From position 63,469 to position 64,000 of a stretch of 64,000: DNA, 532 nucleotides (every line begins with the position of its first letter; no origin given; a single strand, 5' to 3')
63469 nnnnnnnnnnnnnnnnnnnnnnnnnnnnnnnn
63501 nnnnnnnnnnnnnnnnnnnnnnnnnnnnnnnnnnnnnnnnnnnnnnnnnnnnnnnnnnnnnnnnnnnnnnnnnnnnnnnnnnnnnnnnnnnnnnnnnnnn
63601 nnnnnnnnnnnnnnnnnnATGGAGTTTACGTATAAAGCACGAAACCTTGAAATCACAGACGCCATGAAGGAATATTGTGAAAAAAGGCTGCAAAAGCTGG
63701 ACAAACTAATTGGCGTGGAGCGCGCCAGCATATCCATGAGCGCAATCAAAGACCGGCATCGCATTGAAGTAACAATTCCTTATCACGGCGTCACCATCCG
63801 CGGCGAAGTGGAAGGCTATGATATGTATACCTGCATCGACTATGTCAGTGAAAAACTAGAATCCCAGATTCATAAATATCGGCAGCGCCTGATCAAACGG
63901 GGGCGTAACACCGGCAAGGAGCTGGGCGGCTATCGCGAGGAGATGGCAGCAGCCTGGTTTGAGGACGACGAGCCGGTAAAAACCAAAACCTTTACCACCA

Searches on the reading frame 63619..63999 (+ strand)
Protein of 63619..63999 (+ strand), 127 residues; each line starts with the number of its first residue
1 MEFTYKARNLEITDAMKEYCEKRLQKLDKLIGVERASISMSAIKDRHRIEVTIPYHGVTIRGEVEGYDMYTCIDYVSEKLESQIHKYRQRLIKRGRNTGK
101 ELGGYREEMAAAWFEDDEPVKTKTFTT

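Call 17: find_homologous_proteins(query=window:63619-63999:+, max_evalue=1e-10)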
Query window:63619-63999:+ (127 aa): 60 proteins with E <= 1e-10 among 61 candidates.
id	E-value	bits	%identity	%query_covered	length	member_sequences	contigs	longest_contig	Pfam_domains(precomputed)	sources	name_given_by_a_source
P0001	2.5e-78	278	100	100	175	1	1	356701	PF02482.26,PF16321.11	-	-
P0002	2.6e-60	220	80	100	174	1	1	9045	PF02482.26,PF16321.11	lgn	-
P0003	3.4e-49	184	68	100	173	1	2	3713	PF02482.26,PF16321.11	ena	-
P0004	5.1e-49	183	69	100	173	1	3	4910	PF02482.26,PF16321.11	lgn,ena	-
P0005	5.3e-49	183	69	100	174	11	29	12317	PF02482.26,PF16321.11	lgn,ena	-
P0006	2.5e-48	181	66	100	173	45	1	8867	PF02482.26,PF16321.11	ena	-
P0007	2.9e-48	181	68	100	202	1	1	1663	PF02482.26,PF16321.11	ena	-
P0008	4.8e-48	180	70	100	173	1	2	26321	PF02482.26,PF16321.11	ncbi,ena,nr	ncbi:MAG: ribosome-associated translation inhibitor RaiA [Clostridia bacterium]|nr:ribosome-associat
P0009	6.2e-48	180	70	100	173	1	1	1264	PF02482.26,PF16321.11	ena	-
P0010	9.9e-48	179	66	100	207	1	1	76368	PF02482.26,PF16321.11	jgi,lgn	jgi:putative sigma-54 modulation protein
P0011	1.5e-47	179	71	100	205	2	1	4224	PF02482.26,PF16321.11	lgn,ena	-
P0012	7.8e-47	176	65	100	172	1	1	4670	PF02482.26,PF16321.11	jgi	-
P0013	1.2e-46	176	68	100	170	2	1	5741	PF02482.26,PF16321.11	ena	-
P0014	2.8e-46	175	66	100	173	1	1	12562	PF02482.26,PF16321.11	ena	-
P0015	6.8e-46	173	66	100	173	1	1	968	PF02482.26,PF16321.11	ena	-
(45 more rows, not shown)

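Call 18: find_encoding_contigs(protein=P0001, flank=10000, max_places=5)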
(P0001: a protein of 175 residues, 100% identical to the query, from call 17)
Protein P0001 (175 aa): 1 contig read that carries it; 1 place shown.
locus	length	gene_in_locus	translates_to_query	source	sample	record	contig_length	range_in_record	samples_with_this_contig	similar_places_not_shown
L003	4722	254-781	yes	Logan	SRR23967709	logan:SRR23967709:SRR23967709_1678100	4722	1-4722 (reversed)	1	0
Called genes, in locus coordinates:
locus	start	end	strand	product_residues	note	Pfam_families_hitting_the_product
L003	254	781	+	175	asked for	PF02482:Ribosomal_S30AE, PF16321:Ribosom_S30AE_C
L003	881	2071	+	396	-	PF13180:PDZ_2, PF17820:PDZ_6, PF03572:Peptidase_S41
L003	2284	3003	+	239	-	PF00005:ABC_tran, PF13304:AAA_21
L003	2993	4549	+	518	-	PF09847:12TM_1, PF16949:ABC_tran_2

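Call 19: find_encoding_contigs(protein=P0002, flank=10000, max_places=5)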
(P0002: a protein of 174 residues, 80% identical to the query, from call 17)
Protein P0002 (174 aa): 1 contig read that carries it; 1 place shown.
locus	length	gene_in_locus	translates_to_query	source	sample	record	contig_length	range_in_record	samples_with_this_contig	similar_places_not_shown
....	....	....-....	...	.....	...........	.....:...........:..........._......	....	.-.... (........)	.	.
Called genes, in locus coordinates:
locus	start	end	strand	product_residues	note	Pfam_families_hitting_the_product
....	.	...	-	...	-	?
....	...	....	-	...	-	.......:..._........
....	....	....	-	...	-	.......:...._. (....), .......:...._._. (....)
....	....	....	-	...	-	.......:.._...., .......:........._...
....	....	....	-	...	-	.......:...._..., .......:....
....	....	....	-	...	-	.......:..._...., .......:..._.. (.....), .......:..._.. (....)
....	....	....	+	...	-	-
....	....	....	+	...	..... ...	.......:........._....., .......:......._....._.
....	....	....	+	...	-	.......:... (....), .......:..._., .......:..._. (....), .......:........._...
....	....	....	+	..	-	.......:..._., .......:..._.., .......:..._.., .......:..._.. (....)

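Call 23: find_encoding_contigs(protein=P0005, flank=4000, max_places=6)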
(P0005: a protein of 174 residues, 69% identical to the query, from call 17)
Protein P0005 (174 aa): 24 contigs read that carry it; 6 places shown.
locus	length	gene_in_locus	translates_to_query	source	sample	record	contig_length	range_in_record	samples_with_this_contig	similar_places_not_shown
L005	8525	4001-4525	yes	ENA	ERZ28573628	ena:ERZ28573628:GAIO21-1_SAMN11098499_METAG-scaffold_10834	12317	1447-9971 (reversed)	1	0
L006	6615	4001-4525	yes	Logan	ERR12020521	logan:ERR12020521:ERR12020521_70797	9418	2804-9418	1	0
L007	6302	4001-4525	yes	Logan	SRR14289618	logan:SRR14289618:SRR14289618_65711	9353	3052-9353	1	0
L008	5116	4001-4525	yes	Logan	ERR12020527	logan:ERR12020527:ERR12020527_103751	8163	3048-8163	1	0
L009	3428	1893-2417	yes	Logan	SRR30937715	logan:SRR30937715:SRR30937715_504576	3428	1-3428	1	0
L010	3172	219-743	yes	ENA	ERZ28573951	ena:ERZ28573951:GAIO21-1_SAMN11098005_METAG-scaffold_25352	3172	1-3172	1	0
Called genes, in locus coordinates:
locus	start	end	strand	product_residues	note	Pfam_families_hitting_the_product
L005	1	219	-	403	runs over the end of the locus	PF24568:CC_PcsB, PF01551:Peptidase_M23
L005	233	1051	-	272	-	PF18075:FtsX_ECD, PF02687:FtsX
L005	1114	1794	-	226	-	PF00005:ABC_tran, PF13191:AAA_16 (faint), PF13304:AAA_21 (faint)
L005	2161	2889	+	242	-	PF18912:DZR_2 (faint)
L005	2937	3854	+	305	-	PF04055:Radical_SAM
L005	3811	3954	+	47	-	-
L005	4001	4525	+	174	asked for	PF02482:Ribosomal_S30AE, PF16321:Ribosom_S30AE_C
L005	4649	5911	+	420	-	PF00595:PDZ, PF13180:PDZ_2, PF17820:PDZ_6, PF03572:Peptidase_S41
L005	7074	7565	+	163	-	PF02559:CarD_TRCF_RID, PF21095:CarD_C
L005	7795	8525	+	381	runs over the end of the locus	PF27675:YCF81_N, PF01850:PIN, PF13638:PIN_4 (weak)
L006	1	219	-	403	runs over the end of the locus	PF24568:CC_PcsB, PF01551:Peptidase_M23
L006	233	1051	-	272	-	PF18075:FtsX_ECD, PF02687:FtsX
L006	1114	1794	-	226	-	PF00005:ABC_tran, PF13191:AAA_16 (faint), PF13304:AAA_21 (faint)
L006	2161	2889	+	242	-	PF18912:DZR_2 (faint)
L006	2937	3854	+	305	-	PF04055:Radical_SAM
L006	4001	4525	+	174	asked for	PF02482:Ribosomal_S30AE, PF16321:Ribosom_S30AE_C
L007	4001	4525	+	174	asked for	PF02482:Ribosomal_S30AE, PF16321:Ribosom_S30AE_C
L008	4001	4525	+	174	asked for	PF02482:Ribosomal_S30AE, PF16321:Ribosom_S30AE_C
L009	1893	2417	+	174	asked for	PF02482:Ribosomal_S30AE, PF16321:Ribosom_S30AE_C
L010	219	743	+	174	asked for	PF02482:Ribosomal_S30AE, PF16321:Ribosom_S30AE_C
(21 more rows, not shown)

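Call 24: find_encoding_contigs(protein=P0008, flank=4000, max_places=3)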
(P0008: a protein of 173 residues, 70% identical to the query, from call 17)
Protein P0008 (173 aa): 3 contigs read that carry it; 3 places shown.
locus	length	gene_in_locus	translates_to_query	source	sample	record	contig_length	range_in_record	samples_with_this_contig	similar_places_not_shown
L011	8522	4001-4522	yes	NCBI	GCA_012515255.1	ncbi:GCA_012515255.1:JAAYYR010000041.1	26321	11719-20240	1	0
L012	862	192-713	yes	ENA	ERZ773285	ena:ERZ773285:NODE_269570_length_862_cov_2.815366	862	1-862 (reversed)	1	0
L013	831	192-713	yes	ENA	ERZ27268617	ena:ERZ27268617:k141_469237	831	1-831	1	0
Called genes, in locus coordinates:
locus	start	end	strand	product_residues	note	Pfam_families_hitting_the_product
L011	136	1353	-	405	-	PF24568:CC_PcsB, PF01551:Peptidase_M23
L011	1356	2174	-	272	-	PF18075:FtsX_ECD, PF02687:FtsX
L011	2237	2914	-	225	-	PF00005:ABC_tran, PF13304:AAA_21 (faint)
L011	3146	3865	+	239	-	PF18912:DZR_2 (faint), PF00156:Pribosyltran (weak)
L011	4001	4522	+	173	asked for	PF02482:Ribosomal_S30AE, PF16321:Ribosom_S30AE_C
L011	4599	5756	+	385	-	PF00595:PDZ, PF13180:PDZ_2, PF17820:PDZ_6, PF03572:Peptidase_S41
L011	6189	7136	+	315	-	PF00696:AA_kinase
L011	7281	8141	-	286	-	PF00106:adh_short, PF01370:Epimerase, PF13460:NAD_binding_10 (faint), PF13561:adh_short_C2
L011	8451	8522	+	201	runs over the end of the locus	PF01184:Gpr1_Fun34_YaaH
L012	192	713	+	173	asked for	PF02482:Ribosomal_S30AE, PF16321:Ribosom_S30AE_C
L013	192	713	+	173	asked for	PF02482:Ribosomal_S30AE, PF16321:Ribosom_S30AE_C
